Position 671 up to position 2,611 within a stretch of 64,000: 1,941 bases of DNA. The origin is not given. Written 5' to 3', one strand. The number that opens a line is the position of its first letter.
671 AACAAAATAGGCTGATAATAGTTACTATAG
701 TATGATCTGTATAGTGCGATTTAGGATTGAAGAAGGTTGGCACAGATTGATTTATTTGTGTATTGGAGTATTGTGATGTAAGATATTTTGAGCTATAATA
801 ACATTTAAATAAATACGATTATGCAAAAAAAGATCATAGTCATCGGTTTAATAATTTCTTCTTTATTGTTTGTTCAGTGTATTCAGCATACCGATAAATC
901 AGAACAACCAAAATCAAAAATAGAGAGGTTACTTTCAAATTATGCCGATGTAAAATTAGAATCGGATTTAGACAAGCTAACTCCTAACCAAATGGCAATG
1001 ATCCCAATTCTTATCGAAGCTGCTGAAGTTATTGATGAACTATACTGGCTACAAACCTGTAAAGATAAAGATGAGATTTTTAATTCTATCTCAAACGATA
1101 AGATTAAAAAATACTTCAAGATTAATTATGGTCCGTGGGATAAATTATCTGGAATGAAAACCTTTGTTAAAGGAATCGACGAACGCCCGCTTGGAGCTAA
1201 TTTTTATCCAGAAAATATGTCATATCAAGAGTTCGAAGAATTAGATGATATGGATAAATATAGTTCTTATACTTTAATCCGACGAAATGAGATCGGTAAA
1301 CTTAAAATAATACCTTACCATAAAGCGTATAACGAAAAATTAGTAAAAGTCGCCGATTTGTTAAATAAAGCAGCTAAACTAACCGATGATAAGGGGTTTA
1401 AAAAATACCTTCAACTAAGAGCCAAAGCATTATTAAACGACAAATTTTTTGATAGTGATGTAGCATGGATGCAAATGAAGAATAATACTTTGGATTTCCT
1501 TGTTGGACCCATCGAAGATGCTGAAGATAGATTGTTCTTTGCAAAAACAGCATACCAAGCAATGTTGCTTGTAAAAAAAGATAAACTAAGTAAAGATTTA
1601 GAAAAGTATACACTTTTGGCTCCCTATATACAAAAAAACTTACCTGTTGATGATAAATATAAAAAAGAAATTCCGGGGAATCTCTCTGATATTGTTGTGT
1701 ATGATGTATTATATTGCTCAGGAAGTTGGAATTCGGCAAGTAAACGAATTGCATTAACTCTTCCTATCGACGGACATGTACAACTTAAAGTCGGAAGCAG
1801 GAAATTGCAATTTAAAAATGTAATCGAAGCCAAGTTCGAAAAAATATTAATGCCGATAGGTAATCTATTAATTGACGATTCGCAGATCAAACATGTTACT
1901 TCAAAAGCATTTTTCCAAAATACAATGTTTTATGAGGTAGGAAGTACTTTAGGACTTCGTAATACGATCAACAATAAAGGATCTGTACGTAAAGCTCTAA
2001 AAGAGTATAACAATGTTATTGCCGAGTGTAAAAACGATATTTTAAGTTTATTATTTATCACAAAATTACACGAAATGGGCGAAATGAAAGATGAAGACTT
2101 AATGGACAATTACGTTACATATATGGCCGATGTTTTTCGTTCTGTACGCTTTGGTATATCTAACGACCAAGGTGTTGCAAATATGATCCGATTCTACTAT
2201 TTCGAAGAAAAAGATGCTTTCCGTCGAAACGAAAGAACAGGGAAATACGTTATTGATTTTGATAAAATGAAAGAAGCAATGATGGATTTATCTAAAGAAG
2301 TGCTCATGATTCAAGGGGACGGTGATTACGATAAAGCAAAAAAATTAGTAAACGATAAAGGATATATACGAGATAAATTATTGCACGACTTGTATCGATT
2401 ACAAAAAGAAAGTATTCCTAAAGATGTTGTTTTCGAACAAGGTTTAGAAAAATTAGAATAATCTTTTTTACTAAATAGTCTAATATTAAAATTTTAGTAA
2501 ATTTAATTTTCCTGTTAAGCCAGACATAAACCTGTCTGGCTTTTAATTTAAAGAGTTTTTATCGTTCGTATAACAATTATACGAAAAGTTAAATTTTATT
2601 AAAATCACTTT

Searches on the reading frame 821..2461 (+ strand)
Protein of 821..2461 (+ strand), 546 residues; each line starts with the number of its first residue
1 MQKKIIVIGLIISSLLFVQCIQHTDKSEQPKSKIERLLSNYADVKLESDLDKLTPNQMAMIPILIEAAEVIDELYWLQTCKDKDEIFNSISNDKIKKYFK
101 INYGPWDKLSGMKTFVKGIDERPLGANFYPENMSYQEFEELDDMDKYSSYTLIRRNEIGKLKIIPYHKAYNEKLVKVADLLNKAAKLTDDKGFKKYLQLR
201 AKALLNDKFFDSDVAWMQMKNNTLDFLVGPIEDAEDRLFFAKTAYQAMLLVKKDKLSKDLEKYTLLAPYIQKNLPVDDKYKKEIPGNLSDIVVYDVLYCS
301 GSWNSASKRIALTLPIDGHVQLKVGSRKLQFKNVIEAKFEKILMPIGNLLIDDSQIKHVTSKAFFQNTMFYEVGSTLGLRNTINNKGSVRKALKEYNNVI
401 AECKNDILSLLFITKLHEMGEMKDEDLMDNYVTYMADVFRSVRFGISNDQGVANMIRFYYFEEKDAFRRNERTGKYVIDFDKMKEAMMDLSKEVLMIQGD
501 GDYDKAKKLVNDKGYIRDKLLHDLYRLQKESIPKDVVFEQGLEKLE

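Call 85: find_encoding_contigs(protein=window:821-2461:+, flank=10000, max_places=3)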
Protein window:821-2461:+ (546 aa): 2 contigs read that carry it; 2 places shown.
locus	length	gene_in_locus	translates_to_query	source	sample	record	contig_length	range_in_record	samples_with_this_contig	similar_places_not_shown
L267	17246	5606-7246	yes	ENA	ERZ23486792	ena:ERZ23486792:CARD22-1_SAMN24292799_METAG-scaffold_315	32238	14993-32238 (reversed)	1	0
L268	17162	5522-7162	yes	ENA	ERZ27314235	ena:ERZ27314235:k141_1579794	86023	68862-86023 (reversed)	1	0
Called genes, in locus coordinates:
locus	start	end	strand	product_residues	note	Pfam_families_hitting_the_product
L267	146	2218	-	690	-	-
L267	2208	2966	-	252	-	-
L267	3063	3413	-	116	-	-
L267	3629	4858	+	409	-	PF12911:OppC_N, PF00528:BPD_transp_1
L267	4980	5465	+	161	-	-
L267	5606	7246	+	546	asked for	-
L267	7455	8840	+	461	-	PF02878:PGM_PMM_I, PF02879:PGM_PMM_II, PF02880:PGM_PMM_III, PF00408:PGM_PMM_IV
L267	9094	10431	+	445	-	PF25990:Beta-barrel_YknX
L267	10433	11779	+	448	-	PF12704:MacB_PCD, PF02687:FtsX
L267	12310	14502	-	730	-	PF13895:Ig_2 (faint)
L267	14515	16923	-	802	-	PF13895:Ig_2 (weak), PF18962:Por_Secre_tail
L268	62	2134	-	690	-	-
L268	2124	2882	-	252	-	-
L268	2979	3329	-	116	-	-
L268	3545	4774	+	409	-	PF12911:OppC_N, PF00528:BPD_transp_1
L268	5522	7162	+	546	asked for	-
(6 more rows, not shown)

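Call 91: search_protein_families(library=pfam, proteins=[L267:146-2218:-, L267:2208-2966:-, L267:3063-3413:-, L267:4980-5465:+, window:821-2461:+], max_evalue=0.1)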
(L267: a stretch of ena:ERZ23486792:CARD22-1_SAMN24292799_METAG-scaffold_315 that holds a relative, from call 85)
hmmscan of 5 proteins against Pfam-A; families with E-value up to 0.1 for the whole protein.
L267:146-2218:- (690 aa): 3 families
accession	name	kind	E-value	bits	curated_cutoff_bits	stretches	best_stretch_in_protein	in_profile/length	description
PF12836.13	HHH_3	-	4.5e-05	23.9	27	1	62-121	5-64/65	Helix-hairpin-helix motif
PF21687.3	T2SSK_1st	-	0.00012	23.2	26.2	1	90-126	71-107/107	Type II secretion system (T2SS), protein K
PF08825.15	E2_bind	-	0.061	13.8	33.2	0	30-75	7-53/82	E2 binding domain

L267:2208-2966:- (252 aa): 0 families

L267:3063-3413:- (116 aa): 2 families
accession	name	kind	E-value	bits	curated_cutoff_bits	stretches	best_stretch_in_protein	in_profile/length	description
PF14358.11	DUF4405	-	0.0004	21.3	26.7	1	37-94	1-65/66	Domain of unknown function (DUF4405)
PF01292.26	Ni_hydr_CYTB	-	0.0056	16.9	30.1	1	40-98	11-63/179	Prokaryotic cytochrome b561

L267:4980-5465:+ (161 aa): 0 families

window:821-2461:+ (546 aa): 0 families
